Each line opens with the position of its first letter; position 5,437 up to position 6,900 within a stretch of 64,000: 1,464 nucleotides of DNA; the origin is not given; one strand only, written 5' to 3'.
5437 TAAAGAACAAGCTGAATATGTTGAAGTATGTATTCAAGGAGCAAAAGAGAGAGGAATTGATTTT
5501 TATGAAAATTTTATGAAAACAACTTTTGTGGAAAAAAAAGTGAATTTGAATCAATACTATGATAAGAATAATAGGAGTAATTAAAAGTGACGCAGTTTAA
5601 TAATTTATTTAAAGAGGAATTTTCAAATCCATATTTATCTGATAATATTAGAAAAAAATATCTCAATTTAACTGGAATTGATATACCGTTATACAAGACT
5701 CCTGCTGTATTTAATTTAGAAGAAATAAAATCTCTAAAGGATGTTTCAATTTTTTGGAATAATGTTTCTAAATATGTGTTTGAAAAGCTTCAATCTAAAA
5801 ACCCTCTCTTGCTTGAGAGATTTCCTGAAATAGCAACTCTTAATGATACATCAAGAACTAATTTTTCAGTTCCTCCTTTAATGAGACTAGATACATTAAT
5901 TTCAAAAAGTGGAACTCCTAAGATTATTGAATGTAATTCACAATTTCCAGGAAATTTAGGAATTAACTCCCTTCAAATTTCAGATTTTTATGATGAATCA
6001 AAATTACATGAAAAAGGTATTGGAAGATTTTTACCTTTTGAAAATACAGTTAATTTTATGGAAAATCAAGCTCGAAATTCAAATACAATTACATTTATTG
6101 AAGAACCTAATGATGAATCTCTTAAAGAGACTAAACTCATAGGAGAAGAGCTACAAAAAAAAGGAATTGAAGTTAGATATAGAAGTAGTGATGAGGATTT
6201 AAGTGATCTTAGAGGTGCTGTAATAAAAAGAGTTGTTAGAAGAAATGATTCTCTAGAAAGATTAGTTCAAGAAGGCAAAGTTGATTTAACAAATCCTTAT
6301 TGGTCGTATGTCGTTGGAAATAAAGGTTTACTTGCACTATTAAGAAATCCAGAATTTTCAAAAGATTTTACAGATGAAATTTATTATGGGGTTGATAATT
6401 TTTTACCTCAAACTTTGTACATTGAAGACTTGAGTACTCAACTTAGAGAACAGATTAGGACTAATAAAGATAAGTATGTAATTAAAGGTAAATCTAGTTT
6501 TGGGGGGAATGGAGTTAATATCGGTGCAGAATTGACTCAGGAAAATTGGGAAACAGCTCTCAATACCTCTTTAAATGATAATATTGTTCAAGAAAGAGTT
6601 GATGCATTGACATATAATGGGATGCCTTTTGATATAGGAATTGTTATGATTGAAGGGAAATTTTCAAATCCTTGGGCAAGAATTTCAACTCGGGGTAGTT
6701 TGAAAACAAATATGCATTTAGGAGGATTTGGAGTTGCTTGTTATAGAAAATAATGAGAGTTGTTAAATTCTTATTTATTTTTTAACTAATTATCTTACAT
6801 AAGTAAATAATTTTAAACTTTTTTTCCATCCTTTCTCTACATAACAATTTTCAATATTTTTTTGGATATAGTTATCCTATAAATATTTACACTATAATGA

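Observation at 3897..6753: Tight three-gene operon: ATP-grasp ligase, gamma-glutamylcyclotransferase-like enzyme, second ATP-grasp ligase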

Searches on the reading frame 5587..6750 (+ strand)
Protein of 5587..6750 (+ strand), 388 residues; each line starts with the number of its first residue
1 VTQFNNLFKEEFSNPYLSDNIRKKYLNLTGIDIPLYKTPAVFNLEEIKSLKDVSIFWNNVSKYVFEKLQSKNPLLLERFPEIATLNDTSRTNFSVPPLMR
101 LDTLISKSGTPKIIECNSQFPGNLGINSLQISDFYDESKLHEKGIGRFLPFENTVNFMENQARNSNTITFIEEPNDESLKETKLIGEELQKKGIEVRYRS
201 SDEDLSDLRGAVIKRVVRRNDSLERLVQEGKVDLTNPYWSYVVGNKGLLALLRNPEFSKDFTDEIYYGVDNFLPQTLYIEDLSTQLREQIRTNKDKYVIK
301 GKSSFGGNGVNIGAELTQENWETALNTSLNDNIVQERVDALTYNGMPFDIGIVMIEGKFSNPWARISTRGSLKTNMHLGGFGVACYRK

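Call 3: search_protein_families(library=pfam, proteins=[window:5587-6750:+], max_evalue=1)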
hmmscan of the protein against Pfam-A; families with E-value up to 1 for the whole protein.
window:5587-6750:+ (388 aa): 5 families
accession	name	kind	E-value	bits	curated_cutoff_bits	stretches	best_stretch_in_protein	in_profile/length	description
PF03738.19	GSP_synth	-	2.6e-05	24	29.3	1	227-358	234-346/371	Glutathionylspermidine synthase preATP-grasp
PF14398.11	ATPgrasp_YheCD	-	0.0014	18.4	26.8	1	319-381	93-162/255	YheC/D like ATP-grasp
PF02955.21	GSH-S_ATP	-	0.0023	17.8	23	1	271-383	10-120/175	Prokaryotic glutathione synthetase, ATP-grasp domain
PF14397.11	ATPgrasp_ST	-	0.0095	15.6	31.4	1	276-332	42-98/278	Sugar-transfer associated ATP-grasp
PF14403.11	CP_ATPgrasp_2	-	0.024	14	32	1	192-338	194-335/374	Circularly permuted ATP-grasp type 2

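Call 4: search_protein_families(library=ncbifam, proteins=[window:5587-6750:+], max_evalue=1)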
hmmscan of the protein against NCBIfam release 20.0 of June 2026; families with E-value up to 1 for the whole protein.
window:5587-6750:+ (388 aa): 5 families
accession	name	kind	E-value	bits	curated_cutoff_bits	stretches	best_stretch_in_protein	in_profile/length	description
NF003573.0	PRK05246.1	equivalog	0.0003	19.7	272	1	270-383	132-243/316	glutathione synthase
NF009110.0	PRK12458.1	subfamily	0.00036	19.6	408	1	270-380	144-258/349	glutathione synthetase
TIGR02291.1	rimK_rel_E_lig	hypoth_equivalog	0.011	14.7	314.2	1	337-384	147-194/317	alpha-L-glutamate ligase-like protein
TIGR01380.1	glut_syn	equivalog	0.02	13.9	299.05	1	255-383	115-242/312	glutathione synthase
TIGR04356.1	grasp_GAK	hypoth_equivalog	0.11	11.5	300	1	349-380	184-215/287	GAK system ATP-grasp enzyme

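Call 7: search_solved_structures(query=window:5587-6750:+, max_evalue=10, show_alignments=2)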
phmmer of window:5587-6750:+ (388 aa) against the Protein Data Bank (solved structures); distinct sequences matched with E-value up to 10: 4.
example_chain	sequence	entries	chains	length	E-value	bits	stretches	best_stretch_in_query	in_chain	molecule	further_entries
5nnp_B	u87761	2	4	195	0.29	13.3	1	213-311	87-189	Putative uncharacterized protein | Naa10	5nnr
9ht5_A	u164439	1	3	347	0.54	12.5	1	281-332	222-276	Periplasmic substrate-binding transport protein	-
9hrj_A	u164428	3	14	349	0.55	12.4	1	281-332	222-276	Periplasmic substrate-binding transport protein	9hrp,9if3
4p4u_A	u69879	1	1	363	0.97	11.6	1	176-228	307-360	Interferon-induced GTP-binding protein Mx1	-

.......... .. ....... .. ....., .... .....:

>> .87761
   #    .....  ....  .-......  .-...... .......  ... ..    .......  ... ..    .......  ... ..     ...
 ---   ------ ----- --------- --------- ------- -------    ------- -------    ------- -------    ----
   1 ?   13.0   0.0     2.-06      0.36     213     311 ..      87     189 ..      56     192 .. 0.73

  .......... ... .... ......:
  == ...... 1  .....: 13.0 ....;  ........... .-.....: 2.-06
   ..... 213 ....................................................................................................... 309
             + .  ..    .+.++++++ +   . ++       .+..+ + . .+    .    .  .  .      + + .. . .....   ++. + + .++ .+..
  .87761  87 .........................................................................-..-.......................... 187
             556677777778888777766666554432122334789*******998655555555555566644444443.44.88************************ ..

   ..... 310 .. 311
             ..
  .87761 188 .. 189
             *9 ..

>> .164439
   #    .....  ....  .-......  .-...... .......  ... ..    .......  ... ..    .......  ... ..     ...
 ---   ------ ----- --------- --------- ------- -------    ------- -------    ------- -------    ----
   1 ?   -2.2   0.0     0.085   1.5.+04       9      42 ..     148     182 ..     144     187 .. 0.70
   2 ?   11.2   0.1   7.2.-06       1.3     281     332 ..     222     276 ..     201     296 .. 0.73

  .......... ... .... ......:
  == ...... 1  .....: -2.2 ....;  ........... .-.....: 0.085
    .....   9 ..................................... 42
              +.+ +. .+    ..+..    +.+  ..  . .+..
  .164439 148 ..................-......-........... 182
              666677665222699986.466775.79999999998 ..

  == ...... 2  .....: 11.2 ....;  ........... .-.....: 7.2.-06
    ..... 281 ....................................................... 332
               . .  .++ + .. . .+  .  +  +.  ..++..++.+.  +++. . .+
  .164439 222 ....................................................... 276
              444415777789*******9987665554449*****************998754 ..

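Call 9: find_homologous_proteins(query=window:5587-6750:+)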
Query window:5587-6750:+ (388 aa): 4 proteins with E <= 0.001 among 3489 candidates.
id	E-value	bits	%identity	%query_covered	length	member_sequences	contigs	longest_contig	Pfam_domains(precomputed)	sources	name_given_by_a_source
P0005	6.3e-257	870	100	100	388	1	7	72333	-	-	-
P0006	1.3e-107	378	46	100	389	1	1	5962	PF02955.22,PF14398.12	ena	-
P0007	1.1e-104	369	47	100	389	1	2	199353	PF02955.22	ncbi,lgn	ncbi:MAG: hypothetical protein ACLFPL_00995 [Candidatus Nanoarchaeia archaeon]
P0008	1.9e-83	299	39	99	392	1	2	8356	PF02955.22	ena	-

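Call 11: find_encoding_contigs(protein=P0007, flank=8000, max_places=3)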
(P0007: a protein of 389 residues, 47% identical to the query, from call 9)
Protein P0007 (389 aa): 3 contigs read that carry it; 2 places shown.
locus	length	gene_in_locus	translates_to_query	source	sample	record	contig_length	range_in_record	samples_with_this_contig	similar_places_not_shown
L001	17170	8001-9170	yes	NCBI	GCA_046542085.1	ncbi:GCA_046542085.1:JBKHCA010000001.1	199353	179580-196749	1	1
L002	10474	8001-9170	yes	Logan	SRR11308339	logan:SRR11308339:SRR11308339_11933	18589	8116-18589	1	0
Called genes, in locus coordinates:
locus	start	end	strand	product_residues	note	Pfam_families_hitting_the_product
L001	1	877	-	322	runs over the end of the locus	PF00849:PseudoU_synth_2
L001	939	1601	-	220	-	-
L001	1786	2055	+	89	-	-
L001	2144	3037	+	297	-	-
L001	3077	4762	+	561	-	PF18262:PhetRS_B1 (faint), PF03484:B5, PF17759:tRNA_synthFbeta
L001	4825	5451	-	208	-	-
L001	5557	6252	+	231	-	PF00154:RecA_N, PF03796:DnaB_C (faint), PF08423:Rad51, PF13481:AAA_25 (weak), PF01637:ATPase_2 (weak), PF06745:ATPase (faint), PF13479:AAA_24 (faint)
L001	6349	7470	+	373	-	PF14397:ATPgrasp_ST (weak), PF02655:ATP-grasp_3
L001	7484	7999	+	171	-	-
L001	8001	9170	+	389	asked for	PF02955:GSH-S_ATP (faint)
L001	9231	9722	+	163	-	-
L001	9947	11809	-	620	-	PF00012:HSP70, PF06723:MreB_Mbl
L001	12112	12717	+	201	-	-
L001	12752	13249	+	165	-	-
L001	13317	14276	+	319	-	PF17125:Methyltr_RsmF_N, PF01189:Methyltr_RsmB-F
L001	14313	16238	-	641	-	PF05362:Lon_C (faint)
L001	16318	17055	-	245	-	PF01068:DNA_ligase_A_M, PF04679:DNA_ligase_A_C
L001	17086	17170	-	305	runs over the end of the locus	PF23023:Anti-Pycsar_Apyc1, PF00753:Lactamase_B, PF12706:Lactamase_B_2 (weak)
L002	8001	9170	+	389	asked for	PF02955:GSH-S_ATP (faint)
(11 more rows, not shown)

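Call 13: find_encoding_contigs(protein=P0008, flank=8000, max_places=3)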
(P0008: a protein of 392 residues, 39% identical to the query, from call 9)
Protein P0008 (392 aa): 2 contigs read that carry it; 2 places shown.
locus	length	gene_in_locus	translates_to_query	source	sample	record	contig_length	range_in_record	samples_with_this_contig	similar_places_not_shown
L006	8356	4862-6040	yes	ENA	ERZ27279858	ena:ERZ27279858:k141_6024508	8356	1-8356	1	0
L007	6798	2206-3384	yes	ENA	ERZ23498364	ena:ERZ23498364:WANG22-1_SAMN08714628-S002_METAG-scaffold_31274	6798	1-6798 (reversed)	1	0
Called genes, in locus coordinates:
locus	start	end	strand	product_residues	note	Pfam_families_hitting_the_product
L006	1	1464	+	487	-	?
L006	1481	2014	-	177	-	-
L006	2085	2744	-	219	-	PF00149:Metallophos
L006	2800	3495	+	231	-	PF08423:Rad51, PF00154:RecA_N (weak), PF01637:ATPase_2, PF06745:ATPase (weak), PF13481:AAA_25, PF13479:AAA_24 (weak), PF03796:DnaB_C (weak)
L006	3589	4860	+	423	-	-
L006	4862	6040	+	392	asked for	PF02955:GSH-S_ATP (weak)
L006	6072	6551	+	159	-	-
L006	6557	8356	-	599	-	?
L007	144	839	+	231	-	PF08423:Rad51, PF00154:RecA_N (weak), PF01637:ATPase_2, PF06745:ATPase (weak), PF13481:AAA_25, PF13479:AAA_24 (weak), PF03796:DnaB_C (weak)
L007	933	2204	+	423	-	-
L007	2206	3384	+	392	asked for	PF02955:GSH-S_ATP (weak)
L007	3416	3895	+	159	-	-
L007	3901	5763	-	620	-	PF00012:HSP70, PF06723:MreB_Mbl, PF00012:HSP70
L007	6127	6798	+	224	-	?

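Call 14: find_encoding_contigs(protein=P0006, flank=8000, max_places=3)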
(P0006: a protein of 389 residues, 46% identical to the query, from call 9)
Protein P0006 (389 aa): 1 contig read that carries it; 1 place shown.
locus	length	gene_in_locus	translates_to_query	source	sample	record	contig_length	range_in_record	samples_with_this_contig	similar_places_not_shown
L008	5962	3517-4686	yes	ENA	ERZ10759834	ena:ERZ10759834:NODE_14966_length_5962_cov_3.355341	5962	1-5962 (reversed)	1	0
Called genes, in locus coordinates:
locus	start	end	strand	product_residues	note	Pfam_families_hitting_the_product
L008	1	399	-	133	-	?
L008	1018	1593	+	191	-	PF08423:Rad51, PF00154:RecA_N, PF01637:ATPase_2, PF06745:ATPase (faint), PF13481:AAA_25, PF05707:Zot (weak), PF13479:AAA_24 (weak), PF03796:DnaB_C (weak), +1 more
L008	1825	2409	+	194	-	PF14397:ATPgrasp_ST (weak)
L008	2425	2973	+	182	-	-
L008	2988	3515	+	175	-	-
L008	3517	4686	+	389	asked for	PF14398:ATPgrasp_YheCD (faint), PF02955:GSH-S_ATP (weak)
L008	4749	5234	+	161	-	-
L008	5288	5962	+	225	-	?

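Call 24: search_solved_structures(query=A1, max_evalue=10, show_alignments=3)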
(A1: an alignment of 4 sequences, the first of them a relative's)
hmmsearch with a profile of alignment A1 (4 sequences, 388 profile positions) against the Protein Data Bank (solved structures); distinct sequences matched with E-value up to 10: 14.
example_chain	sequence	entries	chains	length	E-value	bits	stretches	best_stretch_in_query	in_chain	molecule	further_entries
7uk8_A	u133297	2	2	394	0.03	16.5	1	44-128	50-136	Putative acid--amine ligase YgiC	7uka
9cjn_A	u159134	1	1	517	0.44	12.7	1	267-326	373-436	Ligase Cp1B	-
1fka_O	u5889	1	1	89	0.51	12.5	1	105-177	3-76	30S RIBOSOMAL PROTEIN S15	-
1g1x_B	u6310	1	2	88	0.53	12.4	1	105-177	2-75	30S RIBOSOMAL PROTEIN S15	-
10px_1o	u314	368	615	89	0.74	11.9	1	105-173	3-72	30S ribosomal protein S15 | PROTEIN (S15 RIBOSOMAL PROTEIN) | Ribosomal protein S15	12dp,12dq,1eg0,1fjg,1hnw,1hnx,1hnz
5wnq_O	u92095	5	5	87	0.76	11.9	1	105-173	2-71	30S ribosomal protein S15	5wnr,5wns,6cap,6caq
1ab3_A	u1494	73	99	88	0.78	11.9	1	105-173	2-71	RIBOSOMAL RNA BINDING PROTEIN S15 | 30S RIBOSOMAL PROTEIN S15 | RIBOSOMAL PROTEIN S15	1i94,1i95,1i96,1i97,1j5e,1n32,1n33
1s8e_A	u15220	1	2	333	0.78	11.9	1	19-77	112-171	exonuclease putative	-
1ii7_A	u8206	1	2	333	0.78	11.8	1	19-77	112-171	Mre11 nuclease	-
4hd0_A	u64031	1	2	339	0.8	11.8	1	19-77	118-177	DNA double-strand break repair protein Mre11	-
3dsd_A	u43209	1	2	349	0.84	11.7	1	19-77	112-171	DNA double-strand break repair protein mre11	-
3dsc_A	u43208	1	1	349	0.84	11.7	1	19-77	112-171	DNA double-strand break repair protein mre11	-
1kuq_A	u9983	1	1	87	1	11.5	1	106-173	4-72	30S RIBOSOMAL PROTEIN S15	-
8crx_O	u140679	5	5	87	1.1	11.4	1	110-181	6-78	30S ribosomal protein S15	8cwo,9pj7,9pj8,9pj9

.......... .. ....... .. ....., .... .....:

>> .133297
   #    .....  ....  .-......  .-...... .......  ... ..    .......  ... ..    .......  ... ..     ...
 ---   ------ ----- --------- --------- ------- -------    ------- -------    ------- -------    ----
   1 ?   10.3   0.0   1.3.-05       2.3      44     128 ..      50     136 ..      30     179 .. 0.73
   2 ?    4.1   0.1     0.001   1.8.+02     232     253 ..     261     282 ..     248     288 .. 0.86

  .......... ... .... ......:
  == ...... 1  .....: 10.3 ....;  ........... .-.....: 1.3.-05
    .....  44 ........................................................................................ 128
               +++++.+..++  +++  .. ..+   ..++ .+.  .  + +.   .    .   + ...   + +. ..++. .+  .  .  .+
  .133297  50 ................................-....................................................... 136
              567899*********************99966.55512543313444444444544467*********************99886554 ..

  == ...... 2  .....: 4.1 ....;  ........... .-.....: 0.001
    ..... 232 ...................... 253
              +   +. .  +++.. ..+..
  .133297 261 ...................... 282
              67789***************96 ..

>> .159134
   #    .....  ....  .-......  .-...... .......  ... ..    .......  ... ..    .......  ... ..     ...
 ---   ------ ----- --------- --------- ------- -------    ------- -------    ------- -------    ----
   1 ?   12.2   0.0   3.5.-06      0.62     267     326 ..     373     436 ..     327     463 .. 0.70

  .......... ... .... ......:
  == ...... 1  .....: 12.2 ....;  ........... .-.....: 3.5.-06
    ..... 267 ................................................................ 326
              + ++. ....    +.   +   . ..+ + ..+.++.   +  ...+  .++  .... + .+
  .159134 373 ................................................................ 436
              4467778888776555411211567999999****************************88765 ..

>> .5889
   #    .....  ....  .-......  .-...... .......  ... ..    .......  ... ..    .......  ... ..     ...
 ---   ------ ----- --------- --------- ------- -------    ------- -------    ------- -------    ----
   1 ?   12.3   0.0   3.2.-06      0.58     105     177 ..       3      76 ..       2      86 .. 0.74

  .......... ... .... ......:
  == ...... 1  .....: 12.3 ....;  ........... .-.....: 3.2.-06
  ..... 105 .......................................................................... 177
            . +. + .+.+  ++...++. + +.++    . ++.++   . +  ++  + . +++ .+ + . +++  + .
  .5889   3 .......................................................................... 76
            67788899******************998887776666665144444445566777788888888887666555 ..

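Call 32: search_protein_representatives(alignment_id=A1)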
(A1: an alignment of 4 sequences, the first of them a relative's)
Query: 4 sequences, 388 profile positions. Proteins with E-value up to 0.001 (for the whole library): 960; up to 1e-10: 86; up to 1e-30: 3. The best 150 are listed.
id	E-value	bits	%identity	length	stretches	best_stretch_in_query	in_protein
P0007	8.9e-207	703.1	-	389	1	1-388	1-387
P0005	3.1e-198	674.9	-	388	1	1-388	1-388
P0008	2.1e-196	668.9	-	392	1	3-388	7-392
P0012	7.4e-30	120.6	-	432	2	207-382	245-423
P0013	3.6e-28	115.1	-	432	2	197-387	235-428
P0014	4.6e-24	101.5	-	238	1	179-387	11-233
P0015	1.4e-19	86.8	-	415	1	18-386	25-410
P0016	1.8e-19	86.4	-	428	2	222-386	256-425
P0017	2.8e-18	82.5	-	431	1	33-386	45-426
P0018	2.4e-17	79.4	-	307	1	196-383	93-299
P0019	6.0e-17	78.1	-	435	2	227-342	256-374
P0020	1.3e-16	77.0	-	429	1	97-388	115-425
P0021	4.1e-16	75.4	-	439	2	227-340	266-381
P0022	5.5e-16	74.9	-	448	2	227-382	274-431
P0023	6.7e-15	71.4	-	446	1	24-339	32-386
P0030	7.4e-14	67.9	-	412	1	35-352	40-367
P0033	1.1e-13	67.4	-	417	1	10-386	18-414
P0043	5.3e-13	65.1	-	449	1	18-352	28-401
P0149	1.8e-09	53.5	-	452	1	20-386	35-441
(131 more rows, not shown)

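Call 33: search_protein_families(library=pfam, proteins=[P0012, P0013, P0015, P0017, P0020, P0023, P0030, P0033, P0043, P0149], max_evalue=0.001)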
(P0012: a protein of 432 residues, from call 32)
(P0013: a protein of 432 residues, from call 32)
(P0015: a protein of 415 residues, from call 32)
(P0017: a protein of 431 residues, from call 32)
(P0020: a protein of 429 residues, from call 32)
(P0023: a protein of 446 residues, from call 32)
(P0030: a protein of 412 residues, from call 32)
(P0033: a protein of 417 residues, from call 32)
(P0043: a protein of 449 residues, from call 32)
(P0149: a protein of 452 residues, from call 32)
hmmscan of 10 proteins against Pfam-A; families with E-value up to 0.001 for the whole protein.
P0012 (432 aa): 1 family
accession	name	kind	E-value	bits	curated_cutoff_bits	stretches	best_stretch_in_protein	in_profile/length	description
PF03738.19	GSP_synth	-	1.8e-06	27.9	29.3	1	117-398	89-346/371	Glutathionylspermidine synthase preATP-grasp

P0013 (432 aa): 2 families
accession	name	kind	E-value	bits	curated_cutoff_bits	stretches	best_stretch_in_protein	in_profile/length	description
PF14398.11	ATPgrasp_YheCD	-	7.2e-05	22.6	26.8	0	300-421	19-161/255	YheC/D like ATP-grasp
PF14403.11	CP_ATPgrasp_2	-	0.00013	21.4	32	1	234-384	198-340/374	Circularly permuted ATP-grasp type 2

P0015 (415 aa): 3 families
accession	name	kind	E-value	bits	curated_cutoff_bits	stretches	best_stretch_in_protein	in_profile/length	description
PF03738.19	GSP_synth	-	2.1e-11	44.1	29.3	1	49-358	30-332/371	Glutathionylspermidine synthase preATP-grasp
PF14403.11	CP_ATPgrasp_2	-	6e-08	32.5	32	1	241-379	220-357/374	Circularly permuted ATP-grasp type 2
PF04174.18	CP_ATPgrasp_1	-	0.00082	18.9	23.1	0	242-349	221-332/332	A circularly permuted ATPgrasp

P0017 (431 aa): 2 families
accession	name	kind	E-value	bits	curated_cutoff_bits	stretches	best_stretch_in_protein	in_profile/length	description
PF14403.11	CP_ATPgrasp_2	-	4.2e-09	36.3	32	1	125-395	79-357/374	Circularly permuted ATP-grasp type 2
PF04174.18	CP_ATPgrasp_1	-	6.1e-07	29.2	23.1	1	125-351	80-315/332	A circularly permuted ATPgrasp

P0020 (429 aa): 2 families
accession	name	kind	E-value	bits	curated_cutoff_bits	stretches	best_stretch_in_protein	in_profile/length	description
PF03738.19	GSP_synth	-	2.3e-07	30.8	29.3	1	46-367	21-328/371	Glutathionylspermidine synthase preATP-grasp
PF14403.11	CP_ATPgrasp_2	-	0.00041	19.8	32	0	79-355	35-322/374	Circularly permuted ATP-grasp type 2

P0023 (446 aa): 2 families
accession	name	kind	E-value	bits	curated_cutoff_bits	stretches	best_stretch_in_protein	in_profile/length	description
PF03738.19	GSP_synth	-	2.3e-09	37.4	29.3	1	49-427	28-357/371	Glutathionylspermidine synthase preATP-grasp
PF14403.11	CP_ATPgrasp_2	-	9.1e-06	25.3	32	1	106-390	67-340/374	Circularly permuted ATP-grasp type 2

P0030 (412 aa): 1 family
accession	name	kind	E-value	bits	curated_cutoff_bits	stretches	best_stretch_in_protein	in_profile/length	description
PF03133.20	TTL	-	0.00067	19.4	20.1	0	104-124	237-257/292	Tubulin-tyrosine ligase family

P0033 (417 aa): 1 family
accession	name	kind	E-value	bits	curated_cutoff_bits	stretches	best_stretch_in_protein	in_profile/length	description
PF03738.19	GSP_synth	-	1e-14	55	29.3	1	53-361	35-331/371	Glutathionylspermidine synthase preATP-grasp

P0043 (449 aa): 1 family
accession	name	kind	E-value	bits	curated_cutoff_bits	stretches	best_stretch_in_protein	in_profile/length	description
PF14403.11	CP_ATPgrasp_2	-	4.9e-05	22.9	32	1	309-413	257-357/374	Circularly permuted ATP-grasp type 2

P0149 (452 aa): 0 families

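Call 34: predict_structure(alignment_id=A1)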
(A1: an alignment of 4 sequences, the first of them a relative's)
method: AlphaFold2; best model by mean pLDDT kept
length: 388 residues; sequences in the alignment: 4
mean_pLDDT: 49.7   pTM: 0.47
mean pLDDT of the five models: 49.7, 48.0, 46.8, 44.3, 42.7
residues with pLDDT >= 90: 3; 70-90: 84; 50-70: 79; < 50: 222
segments of 3 or more residues with pLDDT < 50: 1-18, 24-26, 28-51, 86-154, 177-181, 203-245, 304-308, 339-388
pLDDT, mean of each block of 10 residues (from residue 1): 27 44 46 35 42 53 70 75 50 26 26 26 28 33 29 53 63 51 65 77 47 38 34 36 57 83 75 72 89 79 49 75 79 64 34 28 26 27 21
secondary structure, 60 per line:
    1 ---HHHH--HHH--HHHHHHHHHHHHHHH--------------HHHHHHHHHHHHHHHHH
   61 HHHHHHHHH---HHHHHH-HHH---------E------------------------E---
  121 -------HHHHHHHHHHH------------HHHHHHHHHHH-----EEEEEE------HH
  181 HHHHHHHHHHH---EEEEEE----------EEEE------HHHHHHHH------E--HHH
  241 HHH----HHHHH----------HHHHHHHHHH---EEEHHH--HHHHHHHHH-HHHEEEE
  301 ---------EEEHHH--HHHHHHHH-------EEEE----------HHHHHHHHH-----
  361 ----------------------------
elements in order: H4-7 H15-29 H44-69 H73-78 H128-138 H151-161 E167-172 H179-191 E195-200 E211-214 H221-228 H238-243 H248-252 H263-272 E276-278 H284-292 E297-300 E310-312 H318-325 E333-336 H347-355

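Call 37: find_encoding_contigs(protein=P0012, flank=6000, max_places=3)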
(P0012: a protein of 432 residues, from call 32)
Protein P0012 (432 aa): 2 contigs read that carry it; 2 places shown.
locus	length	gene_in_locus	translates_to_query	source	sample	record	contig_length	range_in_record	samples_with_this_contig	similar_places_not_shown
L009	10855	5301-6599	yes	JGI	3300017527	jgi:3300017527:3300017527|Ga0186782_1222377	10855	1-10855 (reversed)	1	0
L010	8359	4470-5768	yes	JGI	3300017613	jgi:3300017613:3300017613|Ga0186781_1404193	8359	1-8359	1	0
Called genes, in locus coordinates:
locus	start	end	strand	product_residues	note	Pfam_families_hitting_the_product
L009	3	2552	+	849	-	?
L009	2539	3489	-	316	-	PF13404:HTH_AsnC-type (faint), PF13412:HTH_24 (faint)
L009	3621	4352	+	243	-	PF01177:Asp_Glu_race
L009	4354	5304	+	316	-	PF08443:RimK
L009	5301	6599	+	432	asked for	PF03738:GSP_synth (weak)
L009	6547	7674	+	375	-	-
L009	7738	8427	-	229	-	PF13263:PHP_C (weak)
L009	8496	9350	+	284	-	-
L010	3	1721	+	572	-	?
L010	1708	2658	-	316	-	PF13404:HTH_AsnC-type (faint), PF13412:HTH_24 (faint)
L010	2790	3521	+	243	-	PF01177:Asp_Glu_race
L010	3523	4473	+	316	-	PF08443:RimK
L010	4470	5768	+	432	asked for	PF03738:GSP_synth (weak)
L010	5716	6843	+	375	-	-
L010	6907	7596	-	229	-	PF13263:PHP_C (weak)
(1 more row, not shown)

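Call 38: find_encoding_contigs(protein=P0013, flank=6000, max_places=3)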
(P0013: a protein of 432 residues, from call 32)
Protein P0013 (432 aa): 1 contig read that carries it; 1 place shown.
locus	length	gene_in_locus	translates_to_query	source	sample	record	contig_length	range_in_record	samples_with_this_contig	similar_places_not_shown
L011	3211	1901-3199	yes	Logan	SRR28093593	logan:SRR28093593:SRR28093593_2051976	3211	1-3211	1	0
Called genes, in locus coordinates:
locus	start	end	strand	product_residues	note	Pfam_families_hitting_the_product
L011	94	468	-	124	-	PF05635:23S_rRNA_IVP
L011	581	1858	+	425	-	PF18195:GatD_N (weak), PF00710:Asparaginase, PF17763:Asparaginase_C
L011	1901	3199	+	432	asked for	-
